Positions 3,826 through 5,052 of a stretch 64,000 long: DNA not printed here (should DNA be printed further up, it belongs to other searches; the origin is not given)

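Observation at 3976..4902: Orphan proteasome-beta/HslV-like Ntn hydrolase on a low-GC islet, abutting a decayed IS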

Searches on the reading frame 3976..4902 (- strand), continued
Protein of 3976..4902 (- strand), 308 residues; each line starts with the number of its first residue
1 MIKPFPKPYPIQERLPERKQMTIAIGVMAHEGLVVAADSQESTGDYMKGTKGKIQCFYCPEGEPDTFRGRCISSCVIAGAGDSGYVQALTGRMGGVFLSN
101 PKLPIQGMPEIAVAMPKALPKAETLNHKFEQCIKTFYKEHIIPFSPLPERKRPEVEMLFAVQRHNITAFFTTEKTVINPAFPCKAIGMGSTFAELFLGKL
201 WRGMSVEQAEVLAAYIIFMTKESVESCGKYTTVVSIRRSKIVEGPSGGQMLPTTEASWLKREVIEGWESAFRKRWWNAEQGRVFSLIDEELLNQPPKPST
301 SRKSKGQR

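Call 43: search_solved_structures(query=A1, max_evalue=0.0005, show_alignments=5)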
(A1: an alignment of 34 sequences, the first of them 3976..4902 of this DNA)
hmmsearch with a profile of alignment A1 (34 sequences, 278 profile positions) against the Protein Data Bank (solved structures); distinct sequences matched with E-value up to 0.0005: 8.
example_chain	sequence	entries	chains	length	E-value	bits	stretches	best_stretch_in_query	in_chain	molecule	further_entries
5fmg_E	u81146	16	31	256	4.3e-07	32.5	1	124-192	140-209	PROTEASOME SUBUNIT ALPHA TYPE | 20S proteasome alpha-5 subunit | Proteasome subunit alpha type-5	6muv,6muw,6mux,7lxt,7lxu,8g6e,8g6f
9f9p_E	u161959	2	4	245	2.6e-05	26.7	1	124-191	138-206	Proteasome subunit alpha type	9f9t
6z46_H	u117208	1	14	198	0.00018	24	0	4-213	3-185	Proteasome subunit beta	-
3h4p_A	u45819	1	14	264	0.00018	23.9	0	124-243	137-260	Proteasome subunit alpha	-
5fmg_L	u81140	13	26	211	0.00029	23.3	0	129-221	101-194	PROTEASOME SUBUNIT BETA TYPE | 20S proteasome beta-5 subunit | Proteasome subunit beta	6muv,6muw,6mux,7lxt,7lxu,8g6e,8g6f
5ji3_A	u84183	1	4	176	0.00037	22.9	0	1-41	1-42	ATP-dependent protease subunit HslV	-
9y0k_L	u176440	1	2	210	0.0004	22.8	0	129-221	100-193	Proteasome subunit beta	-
5ji2_A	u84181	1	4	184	0.00043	22.7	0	1-41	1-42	ATP-dependent protease subunit HslV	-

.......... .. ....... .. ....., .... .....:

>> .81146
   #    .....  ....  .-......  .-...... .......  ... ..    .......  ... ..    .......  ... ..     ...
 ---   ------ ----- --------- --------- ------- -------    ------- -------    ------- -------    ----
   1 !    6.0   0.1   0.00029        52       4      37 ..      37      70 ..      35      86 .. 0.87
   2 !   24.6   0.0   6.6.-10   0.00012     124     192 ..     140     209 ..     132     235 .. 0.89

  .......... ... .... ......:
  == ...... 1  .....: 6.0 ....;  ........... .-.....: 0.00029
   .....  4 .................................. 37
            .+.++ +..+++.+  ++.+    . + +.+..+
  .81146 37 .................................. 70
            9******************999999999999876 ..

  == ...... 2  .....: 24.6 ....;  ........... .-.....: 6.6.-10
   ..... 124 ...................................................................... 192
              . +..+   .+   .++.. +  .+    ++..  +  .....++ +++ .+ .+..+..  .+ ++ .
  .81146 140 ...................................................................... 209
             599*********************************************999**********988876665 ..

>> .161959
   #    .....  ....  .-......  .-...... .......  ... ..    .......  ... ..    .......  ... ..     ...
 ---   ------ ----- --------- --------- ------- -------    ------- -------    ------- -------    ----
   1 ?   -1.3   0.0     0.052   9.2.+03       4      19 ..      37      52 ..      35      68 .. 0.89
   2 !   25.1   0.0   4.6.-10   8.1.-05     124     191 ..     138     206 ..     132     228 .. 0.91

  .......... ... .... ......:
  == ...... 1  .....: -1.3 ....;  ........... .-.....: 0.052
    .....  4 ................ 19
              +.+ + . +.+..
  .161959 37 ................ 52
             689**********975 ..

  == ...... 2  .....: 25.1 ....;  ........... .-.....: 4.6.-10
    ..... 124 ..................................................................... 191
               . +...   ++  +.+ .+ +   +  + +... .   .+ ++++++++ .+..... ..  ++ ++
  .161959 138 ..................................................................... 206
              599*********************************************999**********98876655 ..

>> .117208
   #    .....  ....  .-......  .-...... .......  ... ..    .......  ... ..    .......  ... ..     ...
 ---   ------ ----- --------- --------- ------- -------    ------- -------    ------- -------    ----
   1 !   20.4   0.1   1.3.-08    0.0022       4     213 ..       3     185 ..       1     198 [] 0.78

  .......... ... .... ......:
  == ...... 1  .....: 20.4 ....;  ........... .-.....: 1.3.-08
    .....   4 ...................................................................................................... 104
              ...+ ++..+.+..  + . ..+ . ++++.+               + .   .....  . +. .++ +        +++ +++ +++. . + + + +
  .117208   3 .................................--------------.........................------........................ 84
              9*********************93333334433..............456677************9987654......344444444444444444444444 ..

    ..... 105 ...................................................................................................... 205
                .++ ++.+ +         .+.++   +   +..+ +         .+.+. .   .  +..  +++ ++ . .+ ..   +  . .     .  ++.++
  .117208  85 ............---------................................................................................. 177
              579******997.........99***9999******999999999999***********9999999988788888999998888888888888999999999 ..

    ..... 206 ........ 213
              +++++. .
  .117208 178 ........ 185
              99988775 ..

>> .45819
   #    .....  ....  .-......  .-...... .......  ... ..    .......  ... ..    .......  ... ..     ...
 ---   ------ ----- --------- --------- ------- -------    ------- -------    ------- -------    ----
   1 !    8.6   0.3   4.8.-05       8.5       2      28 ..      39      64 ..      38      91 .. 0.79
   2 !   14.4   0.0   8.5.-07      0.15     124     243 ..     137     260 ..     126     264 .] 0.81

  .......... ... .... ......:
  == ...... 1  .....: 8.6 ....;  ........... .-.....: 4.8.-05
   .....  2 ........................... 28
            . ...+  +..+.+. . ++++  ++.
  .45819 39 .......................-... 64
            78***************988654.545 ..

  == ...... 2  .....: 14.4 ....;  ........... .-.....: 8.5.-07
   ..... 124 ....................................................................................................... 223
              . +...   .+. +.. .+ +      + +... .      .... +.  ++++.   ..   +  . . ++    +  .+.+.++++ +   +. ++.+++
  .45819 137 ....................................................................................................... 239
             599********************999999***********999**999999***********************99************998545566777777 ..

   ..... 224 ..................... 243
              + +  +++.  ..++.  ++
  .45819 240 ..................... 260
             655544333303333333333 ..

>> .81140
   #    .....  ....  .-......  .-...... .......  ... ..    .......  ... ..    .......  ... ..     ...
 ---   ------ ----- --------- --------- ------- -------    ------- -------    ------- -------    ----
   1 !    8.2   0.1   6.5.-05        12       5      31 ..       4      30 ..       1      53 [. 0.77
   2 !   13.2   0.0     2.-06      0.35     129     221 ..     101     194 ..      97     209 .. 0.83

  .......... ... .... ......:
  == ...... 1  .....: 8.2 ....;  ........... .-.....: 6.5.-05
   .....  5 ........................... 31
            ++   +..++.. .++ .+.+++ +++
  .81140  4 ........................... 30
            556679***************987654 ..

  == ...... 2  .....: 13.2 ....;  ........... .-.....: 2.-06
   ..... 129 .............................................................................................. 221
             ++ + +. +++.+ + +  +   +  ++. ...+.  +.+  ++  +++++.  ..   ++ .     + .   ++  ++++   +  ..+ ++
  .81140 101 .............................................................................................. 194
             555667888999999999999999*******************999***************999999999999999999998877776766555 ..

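Call 45: search_dna_similar(query=L001:10789-11694:-, collection=plasmids, mode=protein, max_rows=15)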
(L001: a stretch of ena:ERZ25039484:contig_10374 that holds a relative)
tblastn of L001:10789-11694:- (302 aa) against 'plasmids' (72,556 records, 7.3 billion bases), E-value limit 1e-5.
Records with a match: 439; places in all: 613; records where one place covers at least 80% of the query: 333.
Best place of each record, by identity: <60% 439.
By first word of the organism name: Pseudosulfitobacter 68; Sinorhizobium 43; Ralstonia 28; Xanthomonas 18; Aeromonas 17; Rhizobium 15; Mesorhizobium 13; Chondrinema 13; Haloarcula 10; Agrobacterium 9; and 100 more.
By predicted mobility (MOB-suite, as given by PLSDB): non-mobilizable 217; conjugative 160; mobilizable 62.
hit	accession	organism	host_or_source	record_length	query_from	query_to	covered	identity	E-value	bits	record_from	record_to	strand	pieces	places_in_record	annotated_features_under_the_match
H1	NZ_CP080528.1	Mesorhizobium sp. AR07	Oxytropis sp.,Cell culture,root nodule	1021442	4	301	99%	37.0%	6e-46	172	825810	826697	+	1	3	record has no annotation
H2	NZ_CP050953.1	Rhodococcus sp. DMU1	cell culture,activated sludge in our lab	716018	2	302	100%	35.5%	4e-45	170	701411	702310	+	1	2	IS1595 family transposase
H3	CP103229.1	Bacteroides faecis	Homo sapiens,cell culture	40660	2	279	92%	38.2%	3e-45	171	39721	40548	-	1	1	IS1595 family transposase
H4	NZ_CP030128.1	Indioceanicola profundi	sediment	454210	2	302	100%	35.0%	7e-38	149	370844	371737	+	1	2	IS1595 family transposase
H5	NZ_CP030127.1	Indioceanicola profundi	sediment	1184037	2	302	100%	35.0%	7e-38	149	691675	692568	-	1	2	none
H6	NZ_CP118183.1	Entomospira culicis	Culex pipiens,cell culture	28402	8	300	97%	35.9%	4e-50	185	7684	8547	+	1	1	IS1595 family transposase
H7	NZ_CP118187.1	Entomospira culicis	Culex pipiens,cell culture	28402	8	300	97%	35.9%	4e-50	185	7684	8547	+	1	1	IS1595 family transposase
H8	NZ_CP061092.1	Roseomonas marmotae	Marmota himalayana,pure culture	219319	10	276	88%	39.2%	2e-47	177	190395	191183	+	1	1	IS1595 family transposase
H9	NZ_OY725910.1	Bacteroides finegoldii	-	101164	2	276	91%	37.9%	3e-44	167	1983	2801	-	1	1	none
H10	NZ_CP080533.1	Mesorhizobium sp. AR02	Oxytropis sp.,Cell culture,root nodule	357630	6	300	93%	36.4%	8e-37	180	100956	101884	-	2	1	none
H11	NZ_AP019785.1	Methylomagnum ishizawai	-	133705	5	302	99%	34.3%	6e-36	144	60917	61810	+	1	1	none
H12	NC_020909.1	Octadecabacter arcticus 238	150 km offshore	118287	1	301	97%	34.3%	5e-25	140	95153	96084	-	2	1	none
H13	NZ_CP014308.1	Burkholderia sp. PAMC 26561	single cell,lichen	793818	10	301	97%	34.5%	3e-35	142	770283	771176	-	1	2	none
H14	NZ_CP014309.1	Burkholderia sp. PAMC 26561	single cell,lichen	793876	10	301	97%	34.5%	3e-35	142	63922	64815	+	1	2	none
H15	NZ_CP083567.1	Sulfitobacter sp. W027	-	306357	10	286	92%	36.3%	9e-44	166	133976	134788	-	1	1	IS1595 family transposase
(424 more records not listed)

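Call 46: search_dna_similar(query=window:3976-4902:-, collection=plasmids, mode=protein, max_rows=15, max_evalue=0.001)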
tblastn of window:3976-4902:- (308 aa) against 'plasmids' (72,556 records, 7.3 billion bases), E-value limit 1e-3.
No match.

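Call 50: find_related_loci(query=A3, collection=metagenome_contigs, flank=3500)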
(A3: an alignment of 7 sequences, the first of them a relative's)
Query A3 (302 aa) in metagenome_contigs; peptide patterns used: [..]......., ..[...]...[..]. (x = any residue, [..] = any of these).
600 stretches matched a pattern (row limit reached: there are more); 589 encode a relative of the query (tblastn E <= 1e-3); the best 80 are kept; 80 distinct loci.
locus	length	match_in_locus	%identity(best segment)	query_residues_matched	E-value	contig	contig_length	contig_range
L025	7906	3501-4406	86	1-302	0e+0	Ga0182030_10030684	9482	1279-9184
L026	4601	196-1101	86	1-302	0e+0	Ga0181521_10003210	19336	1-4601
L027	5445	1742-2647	84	1-302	0e+0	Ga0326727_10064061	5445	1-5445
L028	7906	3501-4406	74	1-302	9e-157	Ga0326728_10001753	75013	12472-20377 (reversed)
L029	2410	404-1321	71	1-302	1e-165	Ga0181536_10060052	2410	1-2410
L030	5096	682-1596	71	1-302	2e-155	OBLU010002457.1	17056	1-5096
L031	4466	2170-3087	70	1-302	3e-158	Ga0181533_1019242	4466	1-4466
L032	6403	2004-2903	72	1-301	2e-154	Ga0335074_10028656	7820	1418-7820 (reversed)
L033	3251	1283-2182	72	1-301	3e-161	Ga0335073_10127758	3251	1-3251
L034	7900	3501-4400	74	1-302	2e-153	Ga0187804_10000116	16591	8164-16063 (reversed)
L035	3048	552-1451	72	1-301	6e-161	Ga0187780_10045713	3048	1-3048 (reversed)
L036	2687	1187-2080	72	1-301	1e-157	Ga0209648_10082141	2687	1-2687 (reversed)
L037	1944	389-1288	69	1-302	3e-160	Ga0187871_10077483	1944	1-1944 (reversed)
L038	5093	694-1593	70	1-302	8e-149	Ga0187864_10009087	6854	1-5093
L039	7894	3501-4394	71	1-302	7e-147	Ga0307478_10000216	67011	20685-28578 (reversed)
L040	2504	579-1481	70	1-302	1e-154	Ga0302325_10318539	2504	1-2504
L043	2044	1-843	71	19-302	2e-153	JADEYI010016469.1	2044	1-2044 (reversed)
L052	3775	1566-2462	67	1-302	9e-144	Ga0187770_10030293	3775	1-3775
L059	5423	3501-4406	66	1-302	1e-137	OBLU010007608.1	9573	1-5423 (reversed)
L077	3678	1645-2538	63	1-302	1e-136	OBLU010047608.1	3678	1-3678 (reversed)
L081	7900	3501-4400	64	1-302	2e-132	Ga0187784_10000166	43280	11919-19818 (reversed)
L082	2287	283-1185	64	1-302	4e-140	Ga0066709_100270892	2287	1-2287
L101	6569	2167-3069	66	1-302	1e-129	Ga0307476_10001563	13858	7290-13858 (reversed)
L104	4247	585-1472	63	1-302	1e-130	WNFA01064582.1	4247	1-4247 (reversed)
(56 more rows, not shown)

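Call 51: search_protein_representatives(alignment_id=A1)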
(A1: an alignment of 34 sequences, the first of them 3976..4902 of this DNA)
Query: 34 sequences, 278 profile positions. Proteins with E-value up to 0.001 (for the whole library): 2559; up to 1e-10: 1187; up to 1e-30: 323. The best 150 are listed.
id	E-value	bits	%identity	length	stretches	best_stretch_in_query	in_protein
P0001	3.2e-119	413.5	-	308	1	1-278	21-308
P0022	2.3e-107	374.6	-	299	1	1-276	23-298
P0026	2.7e-107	374.4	-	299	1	1-274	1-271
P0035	1.1e-81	290.4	-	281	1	1-265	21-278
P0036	3.5e-77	275.6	-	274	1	1-268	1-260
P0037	8.9e-73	261.2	-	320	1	1-266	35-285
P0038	4.3e-71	255.7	-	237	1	1-265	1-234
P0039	2.5e-69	249.9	-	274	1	1-273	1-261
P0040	3.5e-67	242.8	-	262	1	1-264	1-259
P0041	2.4e-65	236.8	-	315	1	1-268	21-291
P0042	2.0e-64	233.8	-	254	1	1-259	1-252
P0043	3.7e-61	223.1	-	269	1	1-232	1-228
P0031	5.4e-61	222.6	-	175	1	1-153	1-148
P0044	9.2e-59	215.2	-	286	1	1-228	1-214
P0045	1.1e-58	214.9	-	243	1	1-259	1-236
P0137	1.9e-44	168.3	-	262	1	1-213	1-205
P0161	1.0e-42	162.6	-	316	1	1-210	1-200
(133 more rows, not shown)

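Call 57: search_protein_families(library=pfam, proteins=[L028:4417-5397:-, L043:809-1804:-, L052:2428-3432:-, L059:4372-5331:-, L077:2504-3580:-, L081:4366-5454:-, L101:3044-4048:-, L104:1475-2500:-, L082:1151-2158:-, L040:1484-2371:-], max_evalue=1)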
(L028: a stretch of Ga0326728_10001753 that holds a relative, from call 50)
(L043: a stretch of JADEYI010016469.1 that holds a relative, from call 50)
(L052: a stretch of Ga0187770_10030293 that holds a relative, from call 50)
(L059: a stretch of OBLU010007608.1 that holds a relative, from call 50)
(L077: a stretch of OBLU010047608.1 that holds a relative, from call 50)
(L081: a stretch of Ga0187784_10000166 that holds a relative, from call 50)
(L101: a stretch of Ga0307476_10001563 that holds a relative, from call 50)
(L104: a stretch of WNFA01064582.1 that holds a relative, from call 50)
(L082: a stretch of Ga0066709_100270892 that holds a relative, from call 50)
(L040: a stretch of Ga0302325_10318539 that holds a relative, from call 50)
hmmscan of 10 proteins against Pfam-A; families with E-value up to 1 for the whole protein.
L028:4417-5397:- (327 aa): 2 families
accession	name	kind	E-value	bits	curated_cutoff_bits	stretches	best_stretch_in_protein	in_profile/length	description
PF00227.31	Proteasome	-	1e-06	29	22.4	2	166-245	96-175/189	Proteasome subunit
PF07336.16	ABATE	-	0.007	17.4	24.4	1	83-115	49-82/130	Putative stress-induced transcription regulator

L043:809-1804:- (332 aa): 1 family
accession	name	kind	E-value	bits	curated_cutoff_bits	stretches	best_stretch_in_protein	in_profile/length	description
PF00227.31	Proteasome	-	0.005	16.9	22.4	1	145-214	77-147/189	Proteasome subunit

L052:2428-3432:- (335 aa): 0 families

L059:4372-5331:- (320 aa): 1 family
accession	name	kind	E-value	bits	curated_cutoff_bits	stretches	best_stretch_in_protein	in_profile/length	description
PF00227.31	Proteasome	-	0.00013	22.1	22.4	1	155-208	99-150/189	Proteasome subunit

L077:2504-3580:- (359 aa): 1 family
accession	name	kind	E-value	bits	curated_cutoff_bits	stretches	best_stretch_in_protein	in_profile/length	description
PF00227.31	Proteasome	-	2.1e-09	37.7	22.4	2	175-237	105-164/189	Proteasome subunit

L081:4366-5454:- (363 aa): 0 families

L101:3044-4048:- (335 aa): 1 family
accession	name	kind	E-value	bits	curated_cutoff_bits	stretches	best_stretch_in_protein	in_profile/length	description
PF00227.31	Proteasome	-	1.2e-05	25.4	22.4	1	164-225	104-162/189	Proteasome subunit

L104:1475-2500:- (342 aa): 0 families

L082:1151-2158:- (336 aa): 1 family
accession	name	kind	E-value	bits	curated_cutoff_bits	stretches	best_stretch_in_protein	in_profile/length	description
PF13365.12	Trypsin_2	-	3.5e-06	28.3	27.6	1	71-222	2-134/144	Trypsin-like peptidase domain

L040:1484-2371:- (296 aa): 1 family
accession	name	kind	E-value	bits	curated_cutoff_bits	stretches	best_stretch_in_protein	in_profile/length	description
PF14023.12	Bestrophin-like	-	0.00051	20.1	32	1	31-83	164-216/232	Bestrophin-like domain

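Call 67: search_protein_families(library=padloc, proteins=[window:3976-4902:-, L008:4001-4870:+, L010:3992-4912:+, L077:2504-3580:-, L101:3044-4048:-, L082:1151-2158:-], max_evalue=0.01)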
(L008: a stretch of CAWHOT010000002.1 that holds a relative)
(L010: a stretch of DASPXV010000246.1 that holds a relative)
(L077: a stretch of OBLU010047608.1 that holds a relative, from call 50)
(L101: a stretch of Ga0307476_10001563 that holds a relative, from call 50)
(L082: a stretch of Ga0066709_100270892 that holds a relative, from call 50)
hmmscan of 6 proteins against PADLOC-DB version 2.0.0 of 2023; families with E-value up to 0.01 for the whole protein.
window:3976-4902:- (308 aa): 0 families

L008:4001-4870:+ (289 aa): 0 families

L010:3992-4912:+ (306 aa): 0 families

L077:2504-3580:- (359 aa): 0 families

L101:3044-4048:- (335 aa): 0 families

L082:1151-2158:- (336 aa): 1 family
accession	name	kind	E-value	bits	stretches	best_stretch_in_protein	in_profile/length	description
PDLC05022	PDC-S45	-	2.1e-09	34.7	1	66-282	35-268/293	-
